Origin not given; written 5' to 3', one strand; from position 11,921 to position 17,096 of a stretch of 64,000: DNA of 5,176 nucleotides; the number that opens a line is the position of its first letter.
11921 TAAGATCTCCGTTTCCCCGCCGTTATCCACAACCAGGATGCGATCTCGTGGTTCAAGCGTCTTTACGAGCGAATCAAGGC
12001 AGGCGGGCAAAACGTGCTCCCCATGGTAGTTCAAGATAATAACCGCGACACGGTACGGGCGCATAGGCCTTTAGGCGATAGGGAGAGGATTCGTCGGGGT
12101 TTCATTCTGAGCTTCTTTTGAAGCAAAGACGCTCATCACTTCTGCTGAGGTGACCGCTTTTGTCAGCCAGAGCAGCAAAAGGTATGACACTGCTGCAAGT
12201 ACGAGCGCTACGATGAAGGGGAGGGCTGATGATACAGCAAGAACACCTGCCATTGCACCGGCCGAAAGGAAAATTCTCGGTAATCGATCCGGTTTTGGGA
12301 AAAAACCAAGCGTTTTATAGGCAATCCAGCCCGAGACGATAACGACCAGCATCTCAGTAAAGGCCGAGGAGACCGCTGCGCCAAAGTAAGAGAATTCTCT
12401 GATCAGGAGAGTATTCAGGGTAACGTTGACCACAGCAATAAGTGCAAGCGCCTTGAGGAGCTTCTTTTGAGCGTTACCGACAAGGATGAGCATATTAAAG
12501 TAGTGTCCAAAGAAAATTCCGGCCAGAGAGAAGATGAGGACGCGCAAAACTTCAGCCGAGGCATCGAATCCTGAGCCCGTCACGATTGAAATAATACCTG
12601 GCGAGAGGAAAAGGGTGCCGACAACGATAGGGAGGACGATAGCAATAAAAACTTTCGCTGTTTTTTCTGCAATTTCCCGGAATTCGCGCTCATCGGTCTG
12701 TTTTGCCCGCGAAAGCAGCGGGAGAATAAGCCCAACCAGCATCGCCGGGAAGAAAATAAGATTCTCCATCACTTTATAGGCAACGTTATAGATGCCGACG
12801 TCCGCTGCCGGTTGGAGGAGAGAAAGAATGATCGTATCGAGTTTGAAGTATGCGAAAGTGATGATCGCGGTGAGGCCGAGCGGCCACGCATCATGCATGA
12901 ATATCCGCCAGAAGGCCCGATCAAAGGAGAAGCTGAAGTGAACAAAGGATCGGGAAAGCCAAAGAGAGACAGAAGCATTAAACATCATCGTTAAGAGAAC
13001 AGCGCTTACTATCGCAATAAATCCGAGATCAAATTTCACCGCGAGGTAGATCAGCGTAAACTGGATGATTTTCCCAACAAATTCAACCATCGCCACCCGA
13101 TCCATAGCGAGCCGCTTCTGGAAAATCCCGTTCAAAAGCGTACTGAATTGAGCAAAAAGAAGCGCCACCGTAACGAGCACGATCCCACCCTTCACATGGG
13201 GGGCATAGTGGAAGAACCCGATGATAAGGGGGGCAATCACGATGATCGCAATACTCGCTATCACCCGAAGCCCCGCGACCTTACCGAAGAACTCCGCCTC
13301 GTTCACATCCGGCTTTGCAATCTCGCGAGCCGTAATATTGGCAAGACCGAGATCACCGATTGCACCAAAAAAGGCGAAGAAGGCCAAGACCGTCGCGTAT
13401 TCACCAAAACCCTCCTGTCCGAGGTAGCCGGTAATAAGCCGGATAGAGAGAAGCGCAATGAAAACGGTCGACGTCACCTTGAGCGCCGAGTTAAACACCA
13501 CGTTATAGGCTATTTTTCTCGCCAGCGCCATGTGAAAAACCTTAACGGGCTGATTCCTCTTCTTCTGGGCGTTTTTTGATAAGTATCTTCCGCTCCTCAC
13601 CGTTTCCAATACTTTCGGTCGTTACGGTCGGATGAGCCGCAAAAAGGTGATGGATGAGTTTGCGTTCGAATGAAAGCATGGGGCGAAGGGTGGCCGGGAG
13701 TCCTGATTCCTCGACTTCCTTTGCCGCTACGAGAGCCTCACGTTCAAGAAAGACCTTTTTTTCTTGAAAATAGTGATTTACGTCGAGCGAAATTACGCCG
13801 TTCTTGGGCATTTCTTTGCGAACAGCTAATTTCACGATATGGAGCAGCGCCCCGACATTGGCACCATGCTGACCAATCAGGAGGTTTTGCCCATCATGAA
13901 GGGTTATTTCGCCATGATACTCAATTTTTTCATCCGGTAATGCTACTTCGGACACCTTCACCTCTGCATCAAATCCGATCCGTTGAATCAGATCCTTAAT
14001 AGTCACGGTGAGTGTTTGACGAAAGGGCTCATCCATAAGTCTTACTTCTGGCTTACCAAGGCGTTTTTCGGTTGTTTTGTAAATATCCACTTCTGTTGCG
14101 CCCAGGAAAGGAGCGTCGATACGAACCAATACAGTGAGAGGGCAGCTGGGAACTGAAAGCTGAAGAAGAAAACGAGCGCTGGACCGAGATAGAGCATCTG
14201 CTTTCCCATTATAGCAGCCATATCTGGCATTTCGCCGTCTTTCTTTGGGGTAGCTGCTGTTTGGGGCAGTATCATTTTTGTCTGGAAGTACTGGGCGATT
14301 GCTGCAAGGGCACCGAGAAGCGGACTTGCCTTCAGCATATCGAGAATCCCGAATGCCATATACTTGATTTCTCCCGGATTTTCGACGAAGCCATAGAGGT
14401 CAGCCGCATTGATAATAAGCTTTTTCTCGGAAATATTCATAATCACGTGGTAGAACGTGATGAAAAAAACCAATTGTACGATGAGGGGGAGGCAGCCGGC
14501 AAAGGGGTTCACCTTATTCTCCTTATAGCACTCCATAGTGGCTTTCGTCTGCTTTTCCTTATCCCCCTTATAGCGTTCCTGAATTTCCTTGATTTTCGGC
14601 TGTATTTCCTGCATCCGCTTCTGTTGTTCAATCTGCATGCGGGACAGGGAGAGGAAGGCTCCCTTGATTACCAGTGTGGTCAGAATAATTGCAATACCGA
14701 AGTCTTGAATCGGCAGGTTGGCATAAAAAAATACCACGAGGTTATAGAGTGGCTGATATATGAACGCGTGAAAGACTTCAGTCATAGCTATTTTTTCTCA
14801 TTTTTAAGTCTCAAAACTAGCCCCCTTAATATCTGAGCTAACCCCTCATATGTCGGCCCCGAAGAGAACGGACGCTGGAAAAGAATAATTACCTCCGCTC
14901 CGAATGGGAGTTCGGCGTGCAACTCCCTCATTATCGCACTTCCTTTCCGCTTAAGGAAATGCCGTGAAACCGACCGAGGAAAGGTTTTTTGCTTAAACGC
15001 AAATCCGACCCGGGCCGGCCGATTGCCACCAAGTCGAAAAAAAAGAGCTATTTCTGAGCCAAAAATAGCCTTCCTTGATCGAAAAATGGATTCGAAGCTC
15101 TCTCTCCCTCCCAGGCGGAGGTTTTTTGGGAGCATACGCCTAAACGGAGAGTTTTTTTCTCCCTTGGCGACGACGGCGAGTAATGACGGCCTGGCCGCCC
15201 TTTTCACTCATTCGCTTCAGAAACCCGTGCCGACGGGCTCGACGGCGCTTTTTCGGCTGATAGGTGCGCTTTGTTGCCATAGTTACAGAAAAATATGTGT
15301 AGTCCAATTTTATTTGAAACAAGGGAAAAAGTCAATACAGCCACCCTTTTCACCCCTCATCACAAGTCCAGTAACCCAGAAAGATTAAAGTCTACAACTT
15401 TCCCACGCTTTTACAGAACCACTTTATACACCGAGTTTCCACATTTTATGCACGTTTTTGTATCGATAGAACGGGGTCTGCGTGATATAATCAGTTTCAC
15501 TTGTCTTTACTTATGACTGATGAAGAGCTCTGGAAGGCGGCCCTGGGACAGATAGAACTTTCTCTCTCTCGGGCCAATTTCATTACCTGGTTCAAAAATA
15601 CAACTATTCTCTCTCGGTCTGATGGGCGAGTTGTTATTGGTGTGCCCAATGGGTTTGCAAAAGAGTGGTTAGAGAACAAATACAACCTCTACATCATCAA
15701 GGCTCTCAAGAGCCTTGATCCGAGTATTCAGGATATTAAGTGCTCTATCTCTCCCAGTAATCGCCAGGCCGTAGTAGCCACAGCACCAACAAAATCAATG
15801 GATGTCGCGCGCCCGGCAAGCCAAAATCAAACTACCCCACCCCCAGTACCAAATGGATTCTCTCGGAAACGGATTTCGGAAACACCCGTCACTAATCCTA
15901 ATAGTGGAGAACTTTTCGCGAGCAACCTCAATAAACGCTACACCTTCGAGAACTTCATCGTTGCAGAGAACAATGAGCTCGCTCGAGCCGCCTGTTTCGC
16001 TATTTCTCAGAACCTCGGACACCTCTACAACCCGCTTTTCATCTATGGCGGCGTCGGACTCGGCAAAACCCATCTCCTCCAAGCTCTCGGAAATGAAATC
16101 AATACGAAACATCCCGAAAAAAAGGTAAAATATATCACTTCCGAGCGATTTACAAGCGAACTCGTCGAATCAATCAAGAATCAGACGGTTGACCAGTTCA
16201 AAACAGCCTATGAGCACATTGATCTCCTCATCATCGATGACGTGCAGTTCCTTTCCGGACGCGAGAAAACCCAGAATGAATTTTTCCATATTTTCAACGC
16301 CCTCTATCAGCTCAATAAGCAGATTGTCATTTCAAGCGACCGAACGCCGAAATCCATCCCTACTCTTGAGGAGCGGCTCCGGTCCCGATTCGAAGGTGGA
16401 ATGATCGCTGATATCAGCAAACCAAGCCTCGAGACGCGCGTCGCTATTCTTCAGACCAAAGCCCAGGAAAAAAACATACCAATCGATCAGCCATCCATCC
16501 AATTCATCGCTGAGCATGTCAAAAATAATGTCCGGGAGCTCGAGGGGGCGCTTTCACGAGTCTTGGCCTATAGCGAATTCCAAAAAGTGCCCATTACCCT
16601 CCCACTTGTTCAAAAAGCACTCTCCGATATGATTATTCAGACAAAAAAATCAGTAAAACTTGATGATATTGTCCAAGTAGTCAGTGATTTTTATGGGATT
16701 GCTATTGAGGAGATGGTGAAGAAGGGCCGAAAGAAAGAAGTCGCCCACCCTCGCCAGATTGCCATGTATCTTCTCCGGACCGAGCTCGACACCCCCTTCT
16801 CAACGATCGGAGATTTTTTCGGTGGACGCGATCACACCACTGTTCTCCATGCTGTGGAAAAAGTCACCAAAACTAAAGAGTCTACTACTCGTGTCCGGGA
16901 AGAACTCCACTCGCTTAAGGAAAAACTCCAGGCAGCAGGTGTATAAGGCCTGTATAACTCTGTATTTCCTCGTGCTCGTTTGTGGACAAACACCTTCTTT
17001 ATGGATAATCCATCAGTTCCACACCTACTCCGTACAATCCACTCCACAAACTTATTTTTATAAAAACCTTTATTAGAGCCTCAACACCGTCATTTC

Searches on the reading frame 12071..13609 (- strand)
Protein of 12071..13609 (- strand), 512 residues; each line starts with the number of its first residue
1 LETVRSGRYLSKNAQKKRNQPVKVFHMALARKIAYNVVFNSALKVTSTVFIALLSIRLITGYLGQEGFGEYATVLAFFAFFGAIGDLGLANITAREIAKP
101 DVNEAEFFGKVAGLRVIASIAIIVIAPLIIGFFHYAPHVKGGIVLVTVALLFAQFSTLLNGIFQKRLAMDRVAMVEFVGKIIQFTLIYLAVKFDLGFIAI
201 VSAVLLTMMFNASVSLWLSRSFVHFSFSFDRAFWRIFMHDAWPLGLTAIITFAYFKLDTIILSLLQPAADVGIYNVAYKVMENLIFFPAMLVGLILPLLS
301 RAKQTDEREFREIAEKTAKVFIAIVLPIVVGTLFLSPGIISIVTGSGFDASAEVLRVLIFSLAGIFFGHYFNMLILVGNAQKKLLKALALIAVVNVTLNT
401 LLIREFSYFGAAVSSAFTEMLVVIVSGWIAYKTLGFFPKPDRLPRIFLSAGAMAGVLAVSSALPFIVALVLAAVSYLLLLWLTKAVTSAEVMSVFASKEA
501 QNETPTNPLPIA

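Call 60: search_protein_families(library=pfam, max_evalue=0.00001, proteins=[window:12071-13609:-])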
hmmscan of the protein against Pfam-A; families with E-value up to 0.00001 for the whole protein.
window:12071-13609:- (512 aa): 2 families
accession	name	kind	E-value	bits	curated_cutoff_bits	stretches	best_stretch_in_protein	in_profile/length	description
PF01943.22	Polysacc_synt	-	3.7e-25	89.3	28.2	1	46-302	13-273/274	Polysaccharide biosynthesis protein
PF13440.11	Polysacc_synt_3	-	3.3e-22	79.5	23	1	63-351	6-291/293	Polysaccharide biosynthesis protein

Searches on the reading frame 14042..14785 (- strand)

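Call 60: search_protein_families(library=pfam, max_evalue=0.00001, proteins=[window:14042-14785:-])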
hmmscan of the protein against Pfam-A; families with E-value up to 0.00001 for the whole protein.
window:14042-14785:- (247 aa): 1 family
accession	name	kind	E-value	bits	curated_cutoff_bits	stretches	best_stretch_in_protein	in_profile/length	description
PF02096.25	60KD_IMP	-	7.4e-47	159.8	35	1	29-234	1-161/163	60Kd inner membrane protein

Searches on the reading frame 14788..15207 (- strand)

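Call 60: search_protein_families(library=pfam, max_evalue=0.00001, proteins=[window:14788-15207:-])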
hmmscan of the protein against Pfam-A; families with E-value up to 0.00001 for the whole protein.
window:14788-15207:- (139 aa): 1 family
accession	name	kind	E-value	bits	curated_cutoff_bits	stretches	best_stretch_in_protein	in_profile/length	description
PF00825.24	Ribonuclease_P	-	2.9e-12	47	22.3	1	26-134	1-108/109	Ribonuclease P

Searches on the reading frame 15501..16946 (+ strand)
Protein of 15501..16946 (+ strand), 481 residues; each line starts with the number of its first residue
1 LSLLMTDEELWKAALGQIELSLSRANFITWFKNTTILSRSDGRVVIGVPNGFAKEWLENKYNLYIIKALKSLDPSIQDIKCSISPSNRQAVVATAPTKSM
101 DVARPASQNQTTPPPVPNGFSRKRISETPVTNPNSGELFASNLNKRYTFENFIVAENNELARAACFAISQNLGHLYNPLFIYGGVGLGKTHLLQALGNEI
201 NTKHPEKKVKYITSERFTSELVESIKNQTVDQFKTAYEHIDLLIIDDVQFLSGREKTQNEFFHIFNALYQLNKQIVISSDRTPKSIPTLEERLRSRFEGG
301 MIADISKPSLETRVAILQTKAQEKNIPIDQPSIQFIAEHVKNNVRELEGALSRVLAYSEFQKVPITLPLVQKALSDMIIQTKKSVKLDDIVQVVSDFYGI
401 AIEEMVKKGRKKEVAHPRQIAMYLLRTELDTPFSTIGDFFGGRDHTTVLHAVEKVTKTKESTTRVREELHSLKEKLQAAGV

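Call 60: search_protein_families(library=pfam, max_evalue=0.00001, proteins=[window:15501-16946:+])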
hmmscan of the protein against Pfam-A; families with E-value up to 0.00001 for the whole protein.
window:15501-16946:+ (481 aa): 5 families
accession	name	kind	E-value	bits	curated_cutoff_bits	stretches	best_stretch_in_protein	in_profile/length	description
PF00308.24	Bac_DnaA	-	7.2e-68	228.3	23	1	143-303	1-161/162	Bacterial DnaA ATPAse domain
PF08299.17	Bac_DnaA_C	-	1.8e-26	92.4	31.5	1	388-455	2-69/69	Bacterial dnaA protein helix-turn-helix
PF11638.13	DnaA_N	-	4.5e-13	49.1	24.6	1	8-69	1-63/65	DnaA N-terminal domain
PF01695.23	IstB_IS21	-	2.1e-09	37.7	24.1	1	179-281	95-194/238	IstB-like ATP binding protein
PF00004.35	AAA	-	4.7e-06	27.5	21.2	0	180-298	2-124/131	ATPase family associated with various cellular activities (AAA)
